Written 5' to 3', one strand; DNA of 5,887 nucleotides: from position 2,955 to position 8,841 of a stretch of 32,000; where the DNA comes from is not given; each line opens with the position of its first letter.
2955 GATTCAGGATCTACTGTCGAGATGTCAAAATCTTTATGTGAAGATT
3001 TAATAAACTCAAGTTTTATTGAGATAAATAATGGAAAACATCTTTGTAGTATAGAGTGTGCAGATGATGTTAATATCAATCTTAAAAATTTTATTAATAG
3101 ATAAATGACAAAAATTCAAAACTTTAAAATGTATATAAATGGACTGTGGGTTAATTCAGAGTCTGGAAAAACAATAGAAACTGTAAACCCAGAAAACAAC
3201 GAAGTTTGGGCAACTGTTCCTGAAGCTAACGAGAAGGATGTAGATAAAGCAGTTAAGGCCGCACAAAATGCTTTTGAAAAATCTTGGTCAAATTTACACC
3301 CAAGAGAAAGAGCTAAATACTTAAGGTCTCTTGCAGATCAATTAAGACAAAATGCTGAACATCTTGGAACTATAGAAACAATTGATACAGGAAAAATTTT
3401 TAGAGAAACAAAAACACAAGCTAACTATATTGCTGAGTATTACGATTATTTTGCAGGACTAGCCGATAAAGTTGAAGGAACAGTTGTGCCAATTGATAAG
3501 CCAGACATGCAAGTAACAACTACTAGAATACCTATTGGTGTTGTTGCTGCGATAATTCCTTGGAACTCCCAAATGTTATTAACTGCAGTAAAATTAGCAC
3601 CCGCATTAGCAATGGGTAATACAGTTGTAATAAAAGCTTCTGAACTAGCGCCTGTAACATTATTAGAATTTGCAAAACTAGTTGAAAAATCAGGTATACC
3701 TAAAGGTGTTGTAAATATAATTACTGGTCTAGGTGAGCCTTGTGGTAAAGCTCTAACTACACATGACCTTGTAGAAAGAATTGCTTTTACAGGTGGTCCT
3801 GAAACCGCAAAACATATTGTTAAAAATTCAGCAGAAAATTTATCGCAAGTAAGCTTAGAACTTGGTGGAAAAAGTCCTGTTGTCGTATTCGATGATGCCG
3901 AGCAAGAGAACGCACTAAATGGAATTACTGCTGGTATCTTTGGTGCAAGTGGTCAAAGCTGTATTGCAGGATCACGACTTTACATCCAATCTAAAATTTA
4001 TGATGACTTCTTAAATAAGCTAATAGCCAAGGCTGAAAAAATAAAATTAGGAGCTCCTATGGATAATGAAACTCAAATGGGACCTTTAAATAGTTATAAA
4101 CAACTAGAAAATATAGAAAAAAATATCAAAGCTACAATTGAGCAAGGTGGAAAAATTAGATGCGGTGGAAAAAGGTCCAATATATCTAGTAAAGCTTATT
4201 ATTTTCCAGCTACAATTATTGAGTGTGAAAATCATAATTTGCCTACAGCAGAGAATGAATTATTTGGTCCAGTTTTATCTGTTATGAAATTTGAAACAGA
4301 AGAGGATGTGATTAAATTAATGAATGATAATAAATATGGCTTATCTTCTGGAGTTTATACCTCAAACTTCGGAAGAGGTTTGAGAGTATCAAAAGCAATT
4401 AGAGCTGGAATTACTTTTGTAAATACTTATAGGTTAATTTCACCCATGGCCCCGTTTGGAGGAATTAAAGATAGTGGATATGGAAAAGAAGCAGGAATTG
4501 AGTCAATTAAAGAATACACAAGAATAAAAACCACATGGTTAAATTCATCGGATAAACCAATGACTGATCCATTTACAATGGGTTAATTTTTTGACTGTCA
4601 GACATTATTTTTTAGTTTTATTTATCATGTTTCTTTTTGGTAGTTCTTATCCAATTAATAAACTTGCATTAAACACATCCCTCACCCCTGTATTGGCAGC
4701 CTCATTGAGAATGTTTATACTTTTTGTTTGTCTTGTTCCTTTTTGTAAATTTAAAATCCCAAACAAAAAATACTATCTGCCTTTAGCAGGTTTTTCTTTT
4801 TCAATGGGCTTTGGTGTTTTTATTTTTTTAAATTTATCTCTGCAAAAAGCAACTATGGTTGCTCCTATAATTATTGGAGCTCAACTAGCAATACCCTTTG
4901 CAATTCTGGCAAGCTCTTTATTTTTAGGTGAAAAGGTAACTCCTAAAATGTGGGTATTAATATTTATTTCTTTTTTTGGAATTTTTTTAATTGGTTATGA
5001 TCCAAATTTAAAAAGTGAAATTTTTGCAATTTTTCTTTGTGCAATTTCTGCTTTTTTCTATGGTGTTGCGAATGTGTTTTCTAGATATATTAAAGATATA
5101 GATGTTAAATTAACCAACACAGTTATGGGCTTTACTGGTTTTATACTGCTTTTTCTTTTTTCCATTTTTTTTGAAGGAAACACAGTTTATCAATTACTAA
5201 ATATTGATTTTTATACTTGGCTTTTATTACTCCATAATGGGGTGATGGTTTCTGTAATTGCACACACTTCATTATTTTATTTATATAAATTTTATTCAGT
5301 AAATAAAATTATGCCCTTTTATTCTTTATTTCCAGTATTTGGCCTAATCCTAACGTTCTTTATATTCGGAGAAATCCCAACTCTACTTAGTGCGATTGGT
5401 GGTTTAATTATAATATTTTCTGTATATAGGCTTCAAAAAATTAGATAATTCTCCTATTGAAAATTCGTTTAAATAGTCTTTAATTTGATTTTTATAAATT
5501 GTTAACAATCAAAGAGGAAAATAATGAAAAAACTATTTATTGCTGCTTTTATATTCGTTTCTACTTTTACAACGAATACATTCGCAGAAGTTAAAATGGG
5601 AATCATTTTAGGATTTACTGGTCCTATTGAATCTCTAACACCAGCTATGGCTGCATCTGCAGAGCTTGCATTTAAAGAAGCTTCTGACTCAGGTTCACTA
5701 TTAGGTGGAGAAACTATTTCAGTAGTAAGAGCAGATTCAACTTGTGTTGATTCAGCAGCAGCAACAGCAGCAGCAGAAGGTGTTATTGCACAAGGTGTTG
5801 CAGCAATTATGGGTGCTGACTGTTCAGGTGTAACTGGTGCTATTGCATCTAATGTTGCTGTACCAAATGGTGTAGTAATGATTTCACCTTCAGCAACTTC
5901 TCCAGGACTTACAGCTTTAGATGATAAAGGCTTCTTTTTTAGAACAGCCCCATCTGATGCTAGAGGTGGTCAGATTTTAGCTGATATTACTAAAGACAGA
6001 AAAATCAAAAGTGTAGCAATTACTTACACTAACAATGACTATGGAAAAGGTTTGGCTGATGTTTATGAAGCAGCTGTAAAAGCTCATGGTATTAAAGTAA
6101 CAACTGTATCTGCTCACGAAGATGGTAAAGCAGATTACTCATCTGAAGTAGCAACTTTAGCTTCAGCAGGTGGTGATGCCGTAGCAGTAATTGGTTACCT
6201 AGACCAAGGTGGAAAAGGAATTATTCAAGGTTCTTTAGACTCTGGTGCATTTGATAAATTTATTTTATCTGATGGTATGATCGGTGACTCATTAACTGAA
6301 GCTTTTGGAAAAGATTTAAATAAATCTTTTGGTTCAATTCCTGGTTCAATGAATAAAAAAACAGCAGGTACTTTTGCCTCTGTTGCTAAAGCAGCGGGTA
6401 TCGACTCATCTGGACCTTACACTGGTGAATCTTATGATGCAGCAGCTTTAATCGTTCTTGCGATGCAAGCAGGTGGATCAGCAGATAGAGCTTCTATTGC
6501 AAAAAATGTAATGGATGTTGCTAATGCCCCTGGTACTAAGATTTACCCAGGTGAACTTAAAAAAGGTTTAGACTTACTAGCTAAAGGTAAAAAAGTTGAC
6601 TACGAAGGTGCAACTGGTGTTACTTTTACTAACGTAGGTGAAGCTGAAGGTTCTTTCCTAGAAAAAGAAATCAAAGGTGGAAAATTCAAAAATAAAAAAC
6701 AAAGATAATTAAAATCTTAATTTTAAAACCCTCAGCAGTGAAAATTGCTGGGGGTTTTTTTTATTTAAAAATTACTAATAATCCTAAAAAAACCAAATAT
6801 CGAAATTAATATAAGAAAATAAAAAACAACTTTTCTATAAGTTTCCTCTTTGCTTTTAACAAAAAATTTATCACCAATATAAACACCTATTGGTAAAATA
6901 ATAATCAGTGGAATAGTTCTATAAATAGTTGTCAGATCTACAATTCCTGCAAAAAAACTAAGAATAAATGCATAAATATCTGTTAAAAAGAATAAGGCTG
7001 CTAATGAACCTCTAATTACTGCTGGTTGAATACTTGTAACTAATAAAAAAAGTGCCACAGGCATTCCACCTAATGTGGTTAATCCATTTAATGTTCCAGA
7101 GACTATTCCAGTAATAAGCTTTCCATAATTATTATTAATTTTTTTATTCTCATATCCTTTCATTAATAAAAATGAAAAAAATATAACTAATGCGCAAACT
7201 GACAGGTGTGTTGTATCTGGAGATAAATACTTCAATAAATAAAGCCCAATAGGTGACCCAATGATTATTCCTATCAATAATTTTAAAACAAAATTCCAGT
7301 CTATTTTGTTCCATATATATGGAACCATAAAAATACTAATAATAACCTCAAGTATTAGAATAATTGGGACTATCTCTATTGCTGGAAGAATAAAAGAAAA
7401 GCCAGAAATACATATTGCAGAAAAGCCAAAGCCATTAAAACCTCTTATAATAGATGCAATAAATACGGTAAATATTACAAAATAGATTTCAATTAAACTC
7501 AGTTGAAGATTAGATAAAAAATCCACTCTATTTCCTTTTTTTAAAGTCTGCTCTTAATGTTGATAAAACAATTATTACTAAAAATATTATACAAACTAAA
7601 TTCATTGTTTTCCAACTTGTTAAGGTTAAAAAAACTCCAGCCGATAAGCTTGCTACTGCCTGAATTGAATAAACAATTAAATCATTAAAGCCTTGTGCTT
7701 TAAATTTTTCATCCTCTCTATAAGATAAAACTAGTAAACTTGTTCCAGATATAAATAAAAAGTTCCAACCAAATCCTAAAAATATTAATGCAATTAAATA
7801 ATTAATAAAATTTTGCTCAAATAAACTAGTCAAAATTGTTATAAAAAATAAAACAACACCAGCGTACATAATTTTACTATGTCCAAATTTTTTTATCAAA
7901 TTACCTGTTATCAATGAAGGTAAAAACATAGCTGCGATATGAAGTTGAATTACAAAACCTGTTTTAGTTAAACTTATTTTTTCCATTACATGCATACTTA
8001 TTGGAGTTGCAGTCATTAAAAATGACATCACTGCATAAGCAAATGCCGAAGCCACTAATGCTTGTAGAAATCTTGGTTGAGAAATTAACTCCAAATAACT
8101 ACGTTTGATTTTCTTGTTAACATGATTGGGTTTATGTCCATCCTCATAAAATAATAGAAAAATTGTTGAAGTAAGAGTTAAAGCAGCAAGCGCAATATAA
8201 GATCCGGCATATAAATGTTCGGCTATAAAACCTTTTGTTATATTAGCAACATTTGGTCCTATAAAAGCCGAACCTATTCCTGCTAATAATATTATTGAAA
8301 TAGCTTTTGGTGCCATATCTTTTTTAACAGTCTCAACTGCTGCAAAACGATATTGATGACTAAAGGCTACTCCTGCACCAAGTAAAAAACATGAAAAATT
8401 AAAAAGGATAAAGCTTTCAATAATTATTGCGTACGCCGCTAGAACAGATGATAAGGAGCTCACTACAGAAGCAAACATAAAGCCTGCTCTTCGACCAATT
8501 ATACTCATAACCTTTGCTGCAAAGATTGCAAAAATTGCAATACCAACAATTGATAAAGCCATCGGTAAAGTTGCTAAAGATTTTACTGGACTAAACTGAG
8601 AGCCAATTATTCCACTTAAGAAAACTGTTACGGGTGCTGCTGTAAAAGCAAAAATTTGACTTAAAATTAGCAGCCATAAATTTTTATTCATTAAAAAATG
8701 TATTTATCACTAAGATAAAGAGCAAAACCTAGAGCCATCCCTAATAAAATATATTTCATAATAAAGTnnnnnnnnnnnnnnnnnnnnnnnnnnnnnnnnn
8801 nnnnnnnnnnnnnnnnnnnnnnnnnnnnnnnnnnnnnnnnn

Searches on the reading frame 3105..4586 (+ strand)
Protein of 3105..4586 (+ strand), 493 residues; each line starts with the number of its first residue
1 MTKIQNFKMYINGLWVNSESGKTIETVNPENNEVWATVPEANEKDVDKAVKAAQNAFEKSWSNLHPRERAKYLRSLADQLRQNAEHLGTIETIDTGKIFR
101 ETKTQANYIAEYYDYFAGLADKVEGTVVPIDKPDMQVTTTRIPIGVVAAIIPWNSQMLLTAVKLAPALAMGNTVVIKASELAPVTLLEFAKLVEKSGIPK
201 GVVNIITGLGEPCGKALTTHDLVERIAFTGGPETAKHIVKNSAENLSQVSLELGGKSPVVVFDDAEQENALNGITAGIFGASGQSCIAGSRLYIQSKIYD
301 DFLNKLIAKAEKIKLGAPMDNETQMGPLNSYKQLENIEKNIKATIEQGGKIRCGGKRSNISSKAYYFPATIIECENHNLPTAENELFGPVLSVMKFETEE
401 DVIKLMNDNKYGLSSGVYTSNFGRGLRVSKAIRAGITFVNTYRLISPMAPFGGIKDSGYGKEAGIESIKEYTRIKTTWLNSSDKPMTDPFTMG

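Call 7: search_protein_families(library=pfam, proteins=[window:3105-4586:+])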
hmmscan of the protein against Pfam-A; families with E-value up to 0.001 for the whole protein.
window:3105-4586:+ (493 aa): 1 family
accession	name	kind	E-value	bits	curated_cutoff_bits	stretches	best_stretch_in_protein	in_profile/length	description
PF00171.27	Aldedh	-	4.7e-162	540.2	23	1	15-476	1-460/461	Aldehyde dehydrogenase family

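Call 9: search_protein_families(library=ncbifam, proteins=[window:3105-4586:+], max_evalue=1e-10)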
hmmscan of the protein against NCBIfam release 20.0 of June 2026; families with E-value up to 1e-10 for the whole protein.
window:3105-4586:+ (493 aa): 40 families (the best 25 are shown)
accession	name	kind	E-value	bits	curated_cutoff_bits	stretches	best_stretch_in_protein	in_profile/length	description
TIGR01804.1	BADH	equivalog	2.9e-144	481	668.6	1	10-475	1-467/467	betaine-aldehyde dehydrogenase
TIGR02299.1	HpaE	equivalog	8.1e-140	466.6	638.35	1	8-481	2-478/488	5-carboxymethyl-2-hydroxymuconate semialdehyde dehydrogenase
NF009725.0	PRK13252.1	equivalog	4.6e-135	450.8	593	1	2-480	2-480/488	betaine-aldehyde dehydrogenase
NF010000.0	PRK13473.1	subfamily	5.9e-132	440.7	615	1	7-476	3-469/475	aminobutyraldehyde dehydrogenase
NF045735.1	PaDhStyDPseudo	equivalog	1.4e-130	436.2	850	1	8-476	4-478/483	phenylacetaldehyde dehydrogenase StyD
NF007497.0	PRK10090.1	equivalog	9.7e-121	403.8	500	1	1-481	1-479/480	aldehyde dehydrogenase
NF045736.1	PaDhStyDRhodo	equivalog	1.3e-118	396.6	800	1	8-475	4-473/479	phenylacetaldehyde dehydrogenase StyD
TIGR01780.1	SSADH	subfamily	1.7e-115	386.5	646.35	1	27-475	2-448/448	succinate-semialdehyde dehydrogenase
NF042993.1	AlphKGSA_gudD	equivalog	1.6e-114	383.3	770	1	5-478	2-479/481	alpha-ketoglutaric semialdehyde dehydrogenase GucD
NF050026.1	AcaldDHExaC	equivalog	1.8e-112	376.6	900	1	5-484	14-498/503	acetaldehyde dehydrogenase ExaC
TIGR03216.1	OH_muco_semi_DH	equivalog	1.2e-111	373.7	693.25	1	8-477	2-477/481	2-hydroxymuconic semialdehyde dehydrogenase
NF007352.0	PRK09847.1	equivalog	2.8e-109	365.9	850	1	8-480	21-492/495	aldehyde dehydrogenase PuuC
NF040648.1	lactal_redase_Meth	equivalog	9.7e-108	361.1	650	1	9-478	1-461/463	lactaldehyde dehydrogenase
NF008415.0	PRK11241.1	equivalog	5.6e-106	355.1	828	1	8-476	12-477/482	NADP-dependent succinate-semialdehyde dehydrogenase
TIGR03374.1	ABALDH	equivalog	1.3e-104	350.6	909.3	1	8-475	3-467/472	aminobutyraldehyde dehydrogenase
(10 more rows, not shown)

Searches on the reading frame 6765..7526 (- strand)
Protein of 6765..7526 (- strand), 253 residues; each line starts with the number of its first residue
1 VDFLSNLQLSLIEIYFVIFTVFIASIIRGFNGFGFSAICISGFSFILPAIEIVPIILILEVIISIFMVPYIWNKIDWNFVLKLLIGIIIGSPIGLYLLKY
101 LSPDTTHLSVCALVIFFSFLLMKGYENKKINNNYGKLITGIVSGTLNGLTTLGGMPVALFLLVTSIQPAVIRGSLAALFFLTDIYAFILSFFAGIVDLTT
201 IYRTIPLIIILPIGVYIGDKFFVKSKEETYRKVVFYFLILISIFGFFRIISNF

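Call 4: search_protein_families(library=pfam, proteins=[window:6765-7526:-])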
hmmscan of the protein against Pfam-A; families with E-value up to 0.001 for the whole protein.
window:6765-7526:- (253 aa): 1 family
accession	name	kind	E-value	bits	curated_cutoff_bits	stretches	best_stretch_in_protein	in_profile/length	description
PF01925.25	TauE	-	1.6e-30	106.9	32.6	1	18-243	2-235/237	Sulfite exporter TauE/SafE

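Call 9: search_protein_families(library=ncbifam, proteins=[window:6765-7526:-], max_evalue=1e-10)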
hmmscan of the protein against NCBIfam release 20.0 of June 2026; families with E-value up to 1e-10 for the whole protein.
window:6765-7526:- (253 aa): 0 families

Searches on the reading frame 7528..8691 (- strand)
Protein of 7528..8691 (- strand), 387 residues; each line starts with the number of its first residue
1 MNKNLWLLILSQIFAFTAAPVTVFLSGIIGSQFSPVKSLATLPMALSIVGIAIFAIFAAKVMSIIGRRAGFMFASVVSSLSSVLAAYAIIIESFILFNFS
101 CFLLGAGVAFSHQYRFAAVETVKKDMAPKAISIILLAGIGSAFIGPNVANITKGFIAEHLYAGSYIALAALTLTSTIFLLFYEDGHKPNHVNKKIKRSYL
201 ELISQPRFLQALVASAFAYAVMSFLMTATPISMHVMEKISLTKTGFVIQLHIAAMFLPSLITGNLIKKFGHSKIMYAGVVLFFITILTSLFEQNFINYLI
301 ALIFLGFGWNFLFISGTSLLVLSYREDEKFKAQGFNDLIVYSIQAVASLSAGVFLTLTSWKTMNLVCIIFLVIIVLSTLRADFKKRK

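Call 4: search_protein_families(library=pfam, proteins=[window:7528-8691:-])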
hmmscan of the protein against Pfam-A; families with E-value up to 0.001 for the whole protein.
window:7528-8691:- (387 aa): 1 family
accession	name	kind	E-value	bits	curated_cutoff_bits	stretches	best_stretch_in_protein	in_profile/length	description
PF07690.21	MFS_1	-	2.4e-22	79.8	33.4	2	219-376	5-166/347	Major Facilitator Superfamily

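Call 9: search_protein_families(library=ncbifam, proteins=[window:7528-8691:-], max_evalue=1e-10)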
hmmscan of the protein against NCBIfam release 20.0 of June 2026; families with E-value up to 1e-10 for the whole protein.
window:7528-8691:- (387 aa): 1 family
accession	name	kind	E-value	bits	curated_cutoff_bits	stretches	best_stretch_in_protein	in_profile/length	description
NF008314.0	PRK11102.1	equivalog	6.3e-11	42.2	303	1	9-296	14-303/396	Bcr/CflA family multidrug efflux MFS transporter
